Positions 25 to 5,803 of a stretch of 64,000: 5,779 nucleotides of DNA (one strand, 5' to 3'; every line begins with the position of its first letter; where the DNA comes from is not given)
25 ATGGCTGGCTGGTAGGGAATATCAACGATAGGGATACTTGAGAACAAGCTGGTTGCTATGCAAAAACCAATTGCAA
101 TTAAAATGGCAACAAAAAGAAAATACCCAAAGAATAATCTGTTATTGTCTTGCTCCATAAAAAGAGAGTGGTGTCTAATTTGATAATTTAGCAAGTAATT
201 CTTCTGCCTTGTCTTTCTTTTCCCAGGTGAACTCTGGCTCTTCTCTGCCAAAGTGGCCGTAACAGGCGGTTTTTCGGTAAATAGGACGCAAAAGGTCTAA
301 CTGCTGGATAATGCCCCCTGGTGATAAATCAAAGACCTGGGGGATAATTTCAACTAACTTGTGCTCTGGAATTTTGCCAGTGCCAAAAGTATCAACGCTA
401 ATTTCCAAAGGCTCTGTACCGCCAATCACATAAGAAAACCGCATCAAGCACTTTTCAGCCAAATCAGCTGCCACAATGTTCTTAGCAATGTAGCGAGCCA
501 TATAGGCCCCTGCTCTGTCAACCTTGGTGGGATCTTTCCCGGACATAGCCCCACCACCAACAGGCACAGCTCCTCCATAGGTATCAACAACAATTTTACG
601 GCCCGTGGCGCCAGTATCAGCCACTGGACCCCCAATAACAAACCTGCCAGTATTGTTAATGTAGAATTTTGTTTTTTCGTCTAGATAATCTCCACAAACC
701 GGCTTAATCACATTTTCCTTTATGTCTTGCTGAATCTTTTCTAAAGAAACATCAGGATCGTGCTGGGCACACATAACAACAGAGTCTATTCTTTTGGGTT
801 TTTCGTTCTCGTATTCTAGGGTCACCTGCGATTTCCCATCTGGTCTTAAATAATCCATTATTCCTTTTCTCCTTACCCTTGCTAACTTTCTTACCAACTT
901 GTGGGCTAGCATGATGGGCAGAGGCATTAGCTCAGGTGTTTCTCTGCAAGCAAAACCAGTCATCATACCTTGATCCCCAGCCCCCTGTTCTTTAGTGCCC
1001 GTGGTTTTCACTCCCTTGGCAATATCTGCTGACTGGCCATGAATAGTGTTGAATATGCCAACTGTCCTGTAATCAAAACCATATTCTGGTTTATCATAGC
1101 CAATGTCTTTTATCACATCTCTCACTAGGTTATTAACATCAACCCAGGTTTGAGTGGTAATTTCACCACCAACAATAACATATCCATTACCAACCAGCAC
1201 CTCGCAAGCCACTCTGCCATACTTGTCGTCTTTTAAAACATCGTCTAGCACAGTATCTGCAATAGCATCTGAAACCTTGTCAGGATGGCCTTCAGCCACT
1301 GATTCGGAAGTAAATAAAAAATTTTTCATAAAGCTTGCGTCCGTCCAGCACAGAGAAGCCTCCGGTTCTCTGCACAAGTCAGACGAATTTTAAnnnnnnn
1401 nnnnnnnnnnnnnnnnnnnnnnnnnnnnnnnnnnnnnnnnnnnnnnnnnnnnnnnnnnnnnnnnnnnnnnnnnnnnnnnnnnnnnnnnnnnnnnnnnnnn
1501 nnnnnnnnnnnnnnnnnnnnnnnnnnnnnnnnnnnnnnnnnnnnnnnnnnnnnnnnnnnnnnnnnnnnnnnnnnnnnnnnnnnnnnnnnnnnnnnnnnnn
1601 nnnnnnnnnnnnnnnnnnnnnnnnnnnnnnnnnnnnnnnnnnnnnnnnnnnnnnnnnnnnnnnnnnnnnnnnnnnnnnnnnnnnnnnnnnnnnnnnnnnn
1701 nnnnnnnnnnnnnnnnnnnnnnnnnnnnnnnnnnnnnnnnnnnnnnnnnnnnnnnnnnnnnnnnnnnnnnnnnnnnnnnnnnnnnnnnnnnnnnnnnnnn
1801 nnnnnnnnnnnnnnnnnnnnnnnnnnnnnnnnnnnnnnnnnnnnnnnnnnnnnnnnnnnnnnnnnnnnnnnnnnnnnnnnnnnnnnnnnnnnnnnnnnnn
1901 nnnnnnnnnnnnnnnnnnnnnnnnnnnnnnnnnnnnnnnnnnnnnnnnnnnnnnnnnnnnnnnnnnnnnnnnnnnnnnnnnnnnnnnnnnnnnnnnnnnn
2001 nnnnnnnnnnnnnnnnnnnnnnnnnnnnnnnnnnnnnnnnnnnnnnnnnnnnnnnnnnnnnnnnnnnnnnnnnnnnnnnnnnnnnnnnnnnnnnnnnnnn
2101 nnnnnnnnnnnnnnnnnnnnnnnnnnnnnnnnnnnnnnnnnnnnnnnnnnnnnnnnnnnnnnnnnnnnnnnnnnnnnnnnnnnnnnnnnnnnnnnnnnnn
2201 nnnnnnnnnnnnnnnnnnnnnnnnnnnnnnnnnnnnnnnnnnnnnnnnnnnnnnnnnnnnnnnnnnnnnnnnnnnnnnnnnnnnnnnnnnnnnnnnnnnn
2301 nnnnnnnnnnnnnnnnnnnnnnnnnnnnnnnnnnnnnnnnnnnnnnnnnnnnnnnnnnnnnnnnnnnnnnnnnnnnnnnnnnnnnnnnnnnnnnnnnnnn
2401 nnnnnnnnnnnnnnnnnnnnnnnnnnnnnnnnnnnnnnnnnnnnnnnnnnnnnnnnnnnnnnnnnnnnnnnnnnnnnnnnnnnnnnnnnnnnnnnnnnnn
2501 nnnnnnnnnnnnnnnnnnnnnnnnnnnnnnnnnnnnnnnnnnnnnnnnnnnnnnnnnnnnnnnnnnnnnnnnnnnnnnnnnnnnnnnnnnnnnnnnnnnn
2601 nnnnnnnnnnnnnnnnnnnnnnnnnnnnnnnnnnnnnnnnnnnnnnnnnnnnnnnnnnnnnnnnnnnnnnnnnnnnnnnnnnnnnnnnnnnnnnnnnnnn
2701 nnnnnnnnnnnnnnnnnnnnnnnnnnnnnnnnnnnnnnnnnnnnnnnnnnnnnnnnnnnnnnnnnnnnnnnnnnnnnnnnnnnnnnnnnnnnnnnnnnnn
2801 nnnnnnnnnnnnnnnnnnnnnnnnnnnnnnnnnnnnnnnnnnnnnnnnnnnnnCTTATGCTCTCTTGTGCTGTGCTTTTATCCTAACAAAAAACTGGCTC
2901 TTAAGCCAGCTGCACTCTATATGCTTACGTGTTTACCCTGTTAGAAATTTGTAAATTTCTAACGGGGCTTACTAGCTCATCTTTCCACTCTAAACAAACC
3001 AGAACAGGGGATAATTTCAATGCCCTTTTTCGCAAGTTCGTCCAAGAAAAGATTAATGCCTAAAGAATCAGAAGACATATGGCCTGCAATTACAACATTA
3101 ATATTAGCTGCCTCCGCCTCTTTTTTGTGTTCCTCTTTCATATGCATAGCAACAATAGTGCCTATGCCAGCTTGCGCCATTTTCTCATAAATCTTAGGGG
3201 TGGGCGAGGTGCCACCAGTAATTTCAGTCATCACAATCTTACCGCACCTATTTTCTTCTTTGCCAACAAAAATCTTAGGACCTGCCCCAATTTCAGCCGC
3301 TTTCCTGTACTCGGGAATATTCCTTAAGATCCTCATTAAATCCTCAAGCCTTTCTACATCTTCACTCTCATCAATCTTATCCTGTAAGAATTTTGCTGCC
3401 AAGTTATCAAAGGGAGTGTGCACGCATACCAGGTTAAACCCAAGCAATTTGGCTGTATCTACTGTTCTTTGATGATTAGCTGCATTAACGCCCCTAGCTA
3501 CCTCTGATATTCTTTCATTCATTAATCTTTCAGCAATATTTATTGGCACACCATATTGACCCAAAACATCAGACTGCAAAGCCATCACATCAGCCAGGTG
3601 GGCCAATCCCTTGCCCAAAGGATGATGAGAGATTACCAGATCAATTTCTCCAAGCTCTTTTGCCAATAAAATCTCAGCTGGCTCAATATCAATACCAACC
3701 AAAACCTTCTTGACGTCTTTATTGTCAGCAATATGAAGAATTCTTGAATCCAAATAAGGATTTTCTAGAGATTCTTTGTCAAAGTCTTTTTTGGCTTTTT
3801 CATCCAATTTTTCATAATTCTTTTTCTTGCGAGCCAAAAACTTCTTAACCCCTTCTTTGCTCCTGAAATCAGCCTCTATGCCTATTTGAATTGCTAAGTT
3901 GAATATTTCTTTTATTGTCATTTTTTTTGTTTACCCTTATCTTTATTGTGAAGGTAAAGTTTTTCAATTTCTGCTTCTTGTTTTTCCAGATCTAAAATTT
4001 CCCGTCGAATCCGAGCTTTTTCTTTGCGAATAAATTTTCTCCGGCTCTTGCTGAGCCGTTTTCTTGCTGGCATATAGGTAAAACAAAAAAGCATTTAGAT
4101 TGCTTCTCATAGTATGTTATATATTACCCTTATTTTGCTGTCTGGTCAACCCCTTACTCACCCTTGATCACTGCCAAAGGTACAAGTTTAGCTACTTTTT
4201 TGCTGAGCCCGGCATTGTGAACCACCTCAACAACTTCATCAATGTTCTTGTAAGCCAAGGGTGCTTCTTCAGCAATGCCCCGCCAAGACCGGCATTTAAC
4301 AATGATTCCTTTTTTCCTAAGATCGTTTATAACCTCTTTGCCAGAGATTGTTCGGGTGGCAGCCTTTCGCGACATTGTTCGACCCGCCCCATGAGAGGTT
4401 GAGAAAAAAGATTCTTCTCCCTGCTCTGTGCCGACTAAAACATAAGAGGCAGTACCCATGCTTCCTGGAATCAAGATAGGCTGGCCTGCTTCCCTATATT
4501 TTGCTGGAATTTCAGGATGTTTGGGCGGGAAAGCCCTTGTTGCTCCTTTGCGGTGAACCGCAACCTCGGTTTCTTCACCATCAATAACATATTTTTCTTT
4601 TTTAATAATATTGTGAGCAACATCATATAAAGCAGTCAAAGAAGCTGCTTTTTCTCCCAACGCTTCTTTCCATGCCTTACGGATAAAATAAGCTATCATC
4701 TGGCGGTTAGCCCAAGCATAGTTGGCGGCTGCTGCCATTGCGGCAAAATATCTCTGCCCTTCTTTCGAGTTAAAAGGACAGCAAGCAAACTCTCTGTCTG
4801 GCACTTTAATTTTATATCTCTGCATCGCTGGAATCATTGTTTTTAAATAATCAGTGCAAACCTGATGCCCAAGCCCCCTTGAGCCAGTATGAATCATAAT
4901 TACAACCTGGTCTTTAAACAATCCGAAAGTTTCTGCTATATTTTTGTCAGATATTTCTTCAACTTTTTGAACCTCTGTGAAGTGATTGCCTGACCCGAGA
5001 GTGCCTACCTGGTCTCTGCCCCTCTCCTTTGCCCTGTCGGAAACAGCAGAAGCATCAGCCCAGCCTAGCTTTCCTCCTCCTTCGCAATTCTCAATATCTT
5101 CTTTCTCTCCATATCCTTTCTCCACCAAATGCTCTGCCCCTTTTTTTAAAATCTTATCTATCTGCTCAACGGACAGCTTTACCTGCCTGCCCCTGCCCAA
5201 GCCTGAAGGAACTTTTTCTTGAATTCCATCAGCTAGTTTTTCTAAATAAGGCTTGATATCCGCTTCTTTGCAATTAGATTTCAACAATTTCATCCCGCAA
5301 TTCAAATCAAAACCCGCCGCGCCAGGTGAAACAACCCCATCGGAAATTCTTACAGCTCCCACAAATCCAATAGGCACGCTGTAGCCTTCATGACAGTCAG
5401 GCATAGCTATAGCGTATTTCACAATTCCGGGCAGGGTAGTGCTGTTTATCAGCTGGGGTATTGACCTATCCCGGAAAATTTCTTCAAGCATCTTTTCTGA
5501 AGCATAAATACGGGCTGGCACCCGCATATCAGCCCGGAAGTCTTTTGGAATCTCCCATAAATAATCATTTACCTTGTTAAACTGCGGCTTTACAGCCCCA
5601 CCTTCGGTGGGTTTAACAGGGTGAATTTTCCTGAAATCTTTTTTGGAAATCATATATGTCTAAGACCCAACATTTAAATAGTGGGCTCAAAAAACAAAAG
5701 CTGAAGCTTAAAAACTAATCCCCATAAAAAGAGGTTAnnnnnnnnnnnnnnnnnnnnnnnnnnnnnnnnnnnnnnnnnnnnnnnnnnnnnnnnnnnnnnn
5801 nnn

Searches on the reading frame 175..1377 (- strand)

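Call 76: search_protein_families(library=pfam, proteins=[window:175-1377:-], max_evalue=0.0001)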
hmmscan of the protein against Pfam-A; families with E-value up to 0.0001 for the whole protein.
window:175-1377:- (400 aa): 3 families
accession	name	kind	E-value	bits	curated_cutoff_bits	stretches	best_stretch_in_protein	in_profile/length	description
PF02773.21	S-AdoMet_synt_C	-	2.1e-61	206.3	25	1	248-387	1-138/138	S-adenosylmethionine synthetase, C-terminal domain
PF02772.21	S-AdoMet_synt_M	-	6.7e-49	165.4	29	1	130-246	1-120/120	S-adenosylmethionine synthetase, central domain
PF00438.25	S-AdoMet_synt_N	-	1.1e-38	132.2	33.1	1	19-117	1-99/99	S-adenosylmethionine synthetase, N-terminal domain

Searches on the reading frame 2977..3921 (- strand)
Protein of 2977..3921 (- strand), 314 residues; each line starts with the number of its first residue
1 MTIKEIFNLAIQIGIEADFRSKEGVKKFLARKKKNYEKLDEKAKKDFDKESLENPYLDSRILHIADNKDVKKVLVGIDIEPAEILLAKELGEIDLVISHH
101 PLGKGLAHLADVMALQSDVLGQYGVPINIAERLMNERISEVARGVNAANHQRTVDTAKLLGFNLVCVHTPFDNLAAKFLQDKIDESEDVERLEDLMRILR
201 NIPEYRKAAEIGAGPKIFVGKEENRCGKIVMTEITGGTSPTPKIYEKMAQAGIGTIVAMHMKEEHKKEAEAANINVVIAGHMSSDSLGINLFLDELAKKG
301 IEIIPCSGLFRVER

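Call 76: search_protein_families(library=pfam, proteins=[window:2977-3921:-], max_evalue=0.0001)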
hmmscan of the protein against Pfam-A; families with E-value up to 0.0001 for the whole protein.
window:2977-3921:- (314 aa): 1 family
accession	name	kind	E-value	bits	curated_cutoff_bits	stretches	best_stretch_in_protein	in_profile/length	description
PF01784.24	DUF34_NIF3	-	1.3e-08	35.2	23.4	0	65-102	31-67/256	Duf34/NIF3 (NGG1p interacting factor 3)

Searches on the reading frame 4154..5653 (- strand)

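Call 76: search_protein_families(library=pfam, proteins=[window:4154-5653:-], max_evalue=0.0001)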
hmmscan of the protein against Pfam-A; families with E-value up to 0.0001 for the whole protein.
window:4154-5653:- (499 aa): 1 family
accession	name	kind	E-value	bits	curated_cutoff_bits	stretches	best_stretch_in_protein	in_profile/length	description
PF01139.22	RtcB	-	3.4e-170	567.3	27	1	67-498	1-426/426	tRNA-splicing ligase RtcB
